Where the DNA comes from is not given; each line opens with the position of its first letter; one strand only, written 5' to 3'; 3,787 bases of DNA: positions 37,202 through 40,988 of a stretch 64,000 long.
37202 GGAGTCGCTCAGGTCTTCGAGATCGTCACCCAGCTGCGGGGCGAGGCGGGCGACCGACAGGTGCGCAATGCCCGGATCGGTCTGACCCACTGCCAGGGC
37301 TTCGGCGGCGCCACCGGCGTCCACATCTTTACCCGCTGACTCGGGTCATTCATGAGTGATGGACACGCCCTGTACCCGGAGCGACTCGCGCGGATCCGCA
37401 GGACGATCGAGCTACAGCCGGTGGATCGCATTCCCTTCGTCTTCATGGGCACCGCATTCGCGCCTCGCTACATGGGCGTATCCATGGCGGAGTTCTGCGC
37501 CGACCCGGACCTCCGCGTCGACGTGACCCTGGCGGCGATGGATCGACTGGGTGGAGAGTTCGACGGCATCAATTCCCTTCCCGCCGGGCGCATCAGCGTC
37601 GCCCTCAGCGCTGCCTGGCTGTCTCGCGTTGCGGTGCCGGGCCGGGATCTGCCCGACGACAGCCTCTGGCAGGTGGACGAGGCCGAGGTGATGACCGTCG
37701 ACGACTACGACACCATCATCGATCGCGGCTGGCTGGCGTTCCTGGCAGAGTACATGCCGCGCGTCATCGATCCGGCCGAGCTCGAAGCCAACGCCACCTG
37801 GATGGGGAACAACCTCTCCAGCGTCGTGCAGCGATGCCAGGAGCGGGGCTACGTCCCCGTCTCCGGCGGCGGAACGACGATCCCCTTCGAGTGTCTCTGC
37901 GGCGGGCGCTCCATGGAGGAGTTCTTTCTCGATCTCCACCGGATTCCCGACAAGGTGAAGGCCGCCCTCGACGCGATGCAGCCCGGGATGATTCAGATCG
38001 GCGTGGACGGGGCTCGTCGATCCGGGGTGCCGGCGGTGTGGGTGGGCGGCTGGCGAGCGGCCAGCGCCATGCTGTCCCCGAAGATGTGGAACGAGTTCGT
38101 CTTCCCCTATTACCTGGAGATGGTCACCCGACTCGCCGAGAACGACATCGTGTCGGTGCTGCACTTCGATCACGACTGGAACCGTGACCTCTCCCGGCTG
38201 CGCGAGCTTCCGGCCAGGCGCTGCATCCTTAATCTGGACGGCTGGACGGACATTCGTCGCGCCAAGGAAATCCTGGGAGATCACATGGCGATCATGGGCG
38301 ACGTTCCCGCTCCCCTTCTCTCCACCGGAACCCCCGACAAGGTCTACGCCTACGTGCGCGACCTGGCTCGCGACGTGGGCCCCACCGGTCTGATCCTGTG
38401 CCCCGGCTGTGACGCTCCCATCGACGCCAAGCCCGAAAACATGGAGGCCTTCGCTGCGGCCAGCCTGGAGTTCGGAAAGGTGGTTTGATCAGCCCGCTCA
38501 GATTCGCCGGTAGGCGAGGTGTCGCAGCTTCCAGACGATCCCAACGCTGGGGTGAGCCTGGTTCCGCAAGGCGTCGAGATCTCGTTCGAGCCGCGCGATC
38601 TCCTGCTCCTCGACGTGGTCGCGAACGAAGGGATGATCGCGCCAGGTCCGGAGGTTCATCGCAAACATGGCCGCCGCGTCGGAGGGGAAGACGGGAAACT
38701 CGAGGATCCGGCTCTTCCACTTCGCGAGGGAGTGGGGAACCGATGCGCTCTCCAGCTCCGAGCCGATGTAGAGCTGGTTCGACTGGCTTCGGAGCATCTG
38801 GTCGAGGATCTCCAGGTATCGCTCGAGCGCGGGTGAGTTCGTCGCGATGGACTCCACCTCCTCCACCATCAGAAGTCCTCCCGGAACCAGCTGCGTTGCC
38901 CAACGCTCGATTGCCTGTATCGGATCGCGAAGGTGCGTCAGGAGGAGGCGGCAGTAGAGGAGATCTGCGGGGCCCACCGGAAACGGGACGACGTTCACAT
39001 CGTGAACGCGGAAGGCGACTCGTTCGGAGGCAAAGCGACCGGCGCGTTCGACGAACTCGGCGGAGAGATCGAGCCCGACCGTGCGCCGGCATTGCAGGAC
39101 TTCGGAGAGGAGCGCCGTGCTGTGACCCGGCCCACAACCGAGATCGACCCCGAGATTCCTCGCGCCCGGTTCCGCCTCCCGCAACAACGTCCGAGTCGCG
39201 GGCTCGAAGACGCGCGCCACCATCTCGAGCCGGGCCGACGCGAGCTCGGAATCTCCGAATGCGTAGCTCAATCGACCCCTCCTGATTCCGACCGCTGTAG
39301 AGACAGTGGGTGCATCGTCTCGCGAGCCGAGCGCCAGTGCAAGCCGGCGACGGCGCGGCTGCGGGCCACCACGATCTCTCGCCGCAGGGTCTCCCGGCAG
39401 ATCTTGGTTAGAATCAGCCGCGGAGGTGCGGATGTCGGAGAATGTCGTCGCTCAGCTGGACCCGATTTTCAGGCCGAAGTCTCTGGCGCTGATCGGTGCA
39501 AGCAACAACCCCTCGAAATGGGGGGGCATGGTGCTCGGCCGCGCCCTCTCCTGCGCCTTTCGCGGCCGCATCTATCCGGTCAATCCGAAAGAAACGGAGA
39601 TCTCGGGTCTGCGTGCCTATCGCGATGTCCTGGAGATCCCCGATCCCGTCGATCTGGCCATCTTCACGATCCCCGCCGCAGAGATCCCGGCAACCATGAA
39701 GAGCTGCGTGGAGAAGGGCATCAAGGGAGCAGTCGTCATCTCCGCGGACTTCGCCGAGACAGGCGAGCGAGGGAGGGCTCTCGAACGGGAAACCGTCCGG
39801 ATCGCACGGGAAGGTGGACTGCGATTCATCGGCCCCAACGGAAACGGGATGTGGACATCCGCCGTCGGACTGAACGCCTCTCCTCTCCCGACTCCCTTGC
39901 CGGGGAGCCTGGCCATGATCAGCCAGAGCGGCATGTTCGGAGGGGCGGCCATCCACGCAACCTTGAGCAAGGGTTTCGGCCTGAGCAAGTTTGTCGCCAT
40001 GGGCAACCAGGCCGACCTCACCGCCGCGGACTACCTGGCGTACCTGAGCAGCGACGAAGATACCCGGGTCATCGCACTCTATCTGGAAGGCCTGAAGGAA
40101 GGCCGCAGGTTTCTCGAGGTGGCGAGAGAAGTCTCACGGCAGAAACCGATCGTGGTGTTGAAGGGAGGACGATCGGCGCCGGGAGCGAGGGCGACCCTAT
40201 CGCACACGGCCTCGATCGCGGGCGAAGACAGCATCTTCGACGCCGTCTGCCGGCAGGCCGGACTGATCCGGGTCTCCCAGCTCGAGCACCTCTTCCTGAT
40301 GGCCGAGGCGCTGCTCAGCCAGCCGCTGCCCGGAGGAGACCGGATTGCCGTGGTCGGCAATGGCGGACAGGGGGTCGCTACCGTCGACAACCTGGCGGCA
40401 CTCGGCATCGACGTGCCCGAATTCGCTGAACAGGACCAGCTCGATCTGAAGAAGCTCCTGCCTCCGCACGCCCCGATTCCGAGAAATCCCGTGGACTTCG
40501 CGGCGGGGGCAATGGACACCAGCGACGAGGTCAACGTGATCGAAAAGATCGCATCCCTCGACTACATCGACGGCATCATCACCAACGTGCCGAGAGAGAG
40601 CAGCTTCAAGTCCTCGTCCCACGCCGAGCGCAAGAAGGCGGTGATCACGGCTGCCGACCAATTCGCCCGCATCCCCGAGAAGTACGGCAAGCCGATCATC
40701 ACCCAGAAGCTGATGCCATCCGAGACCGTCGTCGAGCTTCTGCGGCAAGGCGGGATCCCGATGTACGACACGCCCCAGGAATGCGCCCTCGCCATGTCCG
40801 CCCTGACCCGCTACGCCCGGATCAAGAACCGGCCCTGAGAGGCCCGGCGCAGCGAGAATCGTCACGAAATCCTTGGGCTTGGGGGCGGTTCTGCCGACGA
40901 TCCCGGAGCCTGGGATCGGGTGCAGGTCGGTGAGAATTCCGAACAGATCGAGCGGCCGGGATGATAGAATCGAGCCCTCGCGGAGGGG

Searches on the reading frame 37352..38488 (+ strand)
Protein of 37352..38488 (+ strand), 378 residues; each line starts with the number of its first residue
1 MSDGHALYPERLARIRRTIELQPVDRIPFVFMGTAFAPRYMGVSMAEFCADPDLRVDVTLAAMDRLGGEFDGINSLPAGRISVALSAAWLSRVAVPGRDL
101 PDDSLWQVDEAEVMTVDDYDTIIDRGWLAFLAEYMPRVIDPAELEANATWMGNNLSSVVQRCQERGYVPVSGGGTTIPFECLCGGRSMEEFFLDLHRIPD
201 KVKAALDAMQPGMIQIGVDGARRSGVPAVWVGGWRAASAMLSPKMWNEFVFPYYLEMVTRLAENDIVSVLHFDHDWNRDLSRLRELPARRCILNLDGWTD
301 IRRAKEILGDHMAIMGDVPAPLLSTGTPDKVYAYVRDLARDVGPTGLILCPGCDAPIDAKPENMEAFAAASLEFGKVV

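Call 23: search_protein_families(library=pfam, proteins=[window:37352-38488:+], max_evalue=0.001)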
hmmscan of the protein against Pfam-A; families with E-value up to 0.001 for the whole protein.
window:37352-38488:+ (378 aa): 1 family
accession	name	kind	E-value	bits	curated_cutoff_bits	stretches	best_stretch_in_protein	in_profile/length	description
PF01208.23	URO-D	-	3.2e-28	99.2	23.9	2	172-370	144-342/346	Uroporphyrinogen decarboxylase (URO-D)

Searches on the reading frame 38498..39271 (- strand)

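Call 23: search_protein_families(library=pfam, proteins=[window:38498-39271:-], max_evalue=0.001)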
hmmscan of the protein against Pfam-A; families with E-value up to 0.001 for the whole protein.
window:38498-39271:- (257 aa): 5 families
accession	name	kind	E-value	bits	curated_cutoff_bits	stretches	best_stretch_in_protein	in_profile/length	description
PF08241.18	Methyltransf_11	-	1.8e-15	57.8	21.2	1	42-135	1-94/95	Methyltransferase domain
PF13649.12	Methyltransf_25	-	7.6e-14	52.6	27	1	42-132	2-97/97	Methyltransferase domain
PF13489.12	Methyltransf_23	-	3.5e-13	50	27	1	22-175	6-152/164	Methyltransferase domain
PF13847.12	Methyltransf_31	-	2.4e-11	43.9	27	1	42-149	8-114/145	Methyltransferase domain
PF08242.18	Methyltransf_12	-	6.2e-11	43.3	30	1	42-134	1-98/98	Methyltransferase domain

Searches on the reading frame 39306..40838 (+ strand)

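Call 23: search_protein_families(library=pfam, proteins=[window:39306-40838:+], max_evalue=0.001)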
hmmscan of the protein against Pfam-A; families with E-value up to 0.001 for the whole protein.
window:39306-40838:+ (510 aa): 3 families
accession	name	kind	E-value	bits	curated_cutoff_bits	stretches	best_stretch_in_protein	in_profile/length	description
PF13607.11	Succ_CoA_lig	-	7e-53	178.5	27.4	1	199-336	1-138/138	Succinyl-CoA ligase like flavodoxin domain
PF13380.12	CoA_binding_2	-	4.5e-22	79.1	22.8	1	58-178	1-109/116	CoA binding domain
PF02629.25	CoA_binding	-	4.6e-13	50.2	22.3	1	57-146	3-95/97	CoA binding domain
